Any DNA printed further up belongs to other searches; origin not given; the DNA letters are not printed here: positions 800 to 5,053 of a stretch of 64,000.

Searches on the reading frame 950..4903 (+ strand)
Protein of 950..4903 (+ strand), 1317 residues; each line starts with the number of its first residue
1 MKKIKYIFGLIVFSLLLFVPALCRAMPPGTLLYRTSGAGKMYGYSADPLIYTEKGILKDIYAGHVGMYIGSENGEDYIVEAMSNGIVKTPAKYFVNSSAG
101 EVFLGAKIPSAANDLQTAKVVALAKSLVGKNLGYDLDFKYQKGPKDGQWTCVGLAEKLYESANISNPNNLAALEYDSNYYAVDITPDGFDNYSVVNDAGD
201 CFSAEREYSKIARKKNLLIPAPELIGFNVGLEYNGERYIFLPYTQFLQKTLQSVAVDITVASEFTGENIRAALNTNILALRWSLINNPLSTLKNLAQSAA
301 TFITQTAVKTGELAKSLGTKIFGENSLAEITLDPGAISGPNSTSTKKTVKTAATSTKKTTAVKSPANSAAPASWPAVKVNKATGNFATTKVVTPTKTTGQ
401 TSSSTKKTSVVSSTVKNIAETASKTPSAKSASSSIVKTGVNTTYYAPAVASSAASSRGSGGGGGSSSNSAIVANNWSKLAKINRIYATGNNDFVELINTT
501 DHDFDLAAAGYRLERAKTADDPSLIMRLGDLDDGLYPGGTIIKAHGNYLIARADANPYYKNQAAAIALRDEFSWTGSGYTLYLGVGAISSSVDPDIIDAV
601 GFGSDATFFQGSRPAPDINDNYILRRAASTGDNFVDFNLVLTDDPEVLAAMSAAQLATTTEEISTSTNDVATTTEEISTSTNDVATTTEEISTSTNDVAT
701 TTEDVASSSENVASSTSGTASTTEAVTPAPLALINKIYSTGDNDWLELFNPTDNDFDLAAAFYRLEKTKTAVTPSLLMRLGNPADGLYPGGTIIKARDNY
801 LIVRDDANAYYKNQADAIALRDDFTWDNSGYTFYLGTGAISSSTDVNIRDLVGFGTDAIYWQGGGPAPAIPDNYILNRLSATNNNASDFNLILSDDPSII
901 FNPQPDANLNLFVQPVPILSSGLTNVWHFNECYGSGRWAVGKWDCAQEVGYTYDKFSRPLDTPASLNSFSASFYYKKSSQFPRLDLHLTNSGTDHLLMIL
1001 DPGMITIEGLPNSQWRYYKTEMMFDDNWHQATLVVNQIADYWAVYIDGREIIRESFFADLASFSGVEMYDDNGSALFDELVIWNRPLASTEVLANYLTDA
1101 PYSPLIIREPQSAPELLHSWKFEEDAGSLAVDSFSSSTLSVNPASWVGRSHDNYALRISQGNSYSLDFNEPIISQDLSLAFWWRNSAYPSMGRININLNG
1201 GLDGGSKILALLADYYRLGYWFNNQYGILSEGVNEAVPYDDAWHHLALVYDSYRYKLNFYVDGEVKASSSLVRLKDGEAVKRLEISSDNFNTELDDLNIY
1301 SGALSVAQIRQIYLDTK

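Call 38: search_protein_families(library=pfam, proteins=[window:950-4903:+])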
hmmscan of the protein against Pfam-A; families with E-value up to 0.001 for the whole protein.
window:950-4903:+ (1317 aa): 2 families
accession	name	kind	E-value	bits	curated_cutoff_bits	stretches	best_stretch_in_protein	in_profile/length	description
PF13385.13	Laminin_G_3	-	1.4e-18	68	27.6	1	1170-1309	11-150/151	Concanavalin A-like lectin/glucanases superfamily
PF00932.25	LTD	-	4.7e-14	53.1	34.3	2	481-570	9-96/109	Lamin Tail Domain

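Call 43: list_cluster_members(proteins=[window:950-4903:+, window:5491-6906:+, window:26928-28397:+, window:32712-34223:+, window:39506-40996:+, window:43941-45617:+, window:50635-52764:+, window:55517-58090:+, window:58713-60890:+, window:60900-62609:+])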
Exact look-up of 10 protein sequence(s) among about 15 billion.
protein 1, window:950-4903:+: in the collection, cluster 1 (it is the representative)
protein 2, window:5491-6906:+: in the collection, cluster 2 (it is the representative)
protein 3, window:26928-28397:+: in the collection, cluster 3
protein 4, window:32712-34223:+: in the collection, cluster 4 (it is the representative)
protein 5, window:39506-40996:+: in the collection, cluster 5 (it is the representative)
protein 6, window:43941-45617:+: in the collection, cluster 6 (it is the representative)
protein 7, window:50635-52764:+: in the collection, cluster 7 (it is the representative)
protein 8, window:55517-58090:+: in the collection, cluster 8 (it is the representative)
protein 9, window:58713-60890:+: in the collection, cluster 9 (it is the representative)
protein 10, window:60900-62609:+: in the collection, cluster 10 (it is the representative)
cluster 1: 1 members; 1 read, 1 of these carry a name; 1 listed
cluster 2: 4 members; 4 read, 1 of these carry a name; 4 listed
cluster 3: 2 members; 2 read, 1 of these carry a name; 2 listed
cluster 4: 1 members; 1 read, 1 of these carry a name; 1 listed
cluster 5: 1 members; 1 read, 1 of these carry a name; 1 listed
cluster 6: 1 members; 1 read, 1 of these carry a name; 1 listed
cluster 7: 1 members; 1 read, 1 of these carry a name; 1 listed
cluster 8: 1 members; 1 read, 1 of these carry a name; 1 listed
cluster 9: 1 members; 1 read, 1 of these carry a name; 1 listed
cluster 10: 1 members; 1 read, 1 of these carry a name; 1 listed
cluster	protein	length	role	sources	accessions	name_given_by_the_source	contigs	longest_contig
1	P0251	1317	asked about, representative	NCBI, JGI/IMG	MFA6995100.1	MAG: LamG-like jellyroll fold domain-containing protein [Patescibacteria group bacterium] | hypothetical protein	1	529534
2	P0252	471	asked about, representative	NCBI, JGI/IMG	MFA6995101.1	MAG: sugar transferase [Patescibacteria group bacterium] | exopolysaccharide biosynthesis polyprenyl glycosylphosphotransferase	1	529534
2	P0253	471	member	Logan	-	-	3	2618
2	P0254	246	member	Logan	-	-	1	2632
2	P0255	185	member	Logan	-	-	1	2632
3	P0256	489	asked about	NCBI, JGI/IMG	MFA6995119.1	MAG: flippase [Patescibacteria group bacterium] | O-antigen/teichoic acid export membrane protein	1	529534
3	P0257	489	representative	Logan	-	-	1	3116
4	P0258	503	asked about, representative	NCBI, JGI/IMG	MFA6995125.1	MAG: lysine--tRNA ligase [Patescibacteria group bacterium] | lysyl-tRNA synthetase class 2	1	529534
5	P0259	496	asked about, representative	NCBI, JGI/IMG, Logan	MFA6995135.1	MAG: DHA2 family efflux MFS transporter permease subunit [Patescibacteria group bacterium] | EmrB/QacA subfamily drug resistance transporter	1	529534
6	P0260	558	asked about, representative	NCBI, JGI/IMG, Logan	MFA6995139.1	MAG: hypothetical protein WC249_01885 [Patescibacteria group bacterium] | chromosome segregation ATPase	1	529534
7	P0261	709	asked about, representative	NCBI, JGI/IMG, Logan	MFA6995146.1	MAG: right-handed parallel beta-helix repeat-containing protein [Patescibacteria group ... | parallel beta-helix repeat protein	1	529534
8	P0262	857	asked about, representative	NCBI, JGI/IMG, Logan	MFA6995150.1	MAG: glycosyltransferase [Patescibacteria group bacterium] | hypothetical protein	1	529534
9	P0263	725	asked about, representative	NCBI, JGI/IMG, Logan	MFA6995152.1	MAG: hypothetical protein WC249_01950 [Patescibacteria group bacterium] | hypothetical protein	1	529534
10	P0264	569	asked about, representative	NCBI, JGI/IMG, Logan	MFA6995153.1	MAG: hypothetical protein WC249_01955 [Patescibacteria group bacterium] | hypothetical protein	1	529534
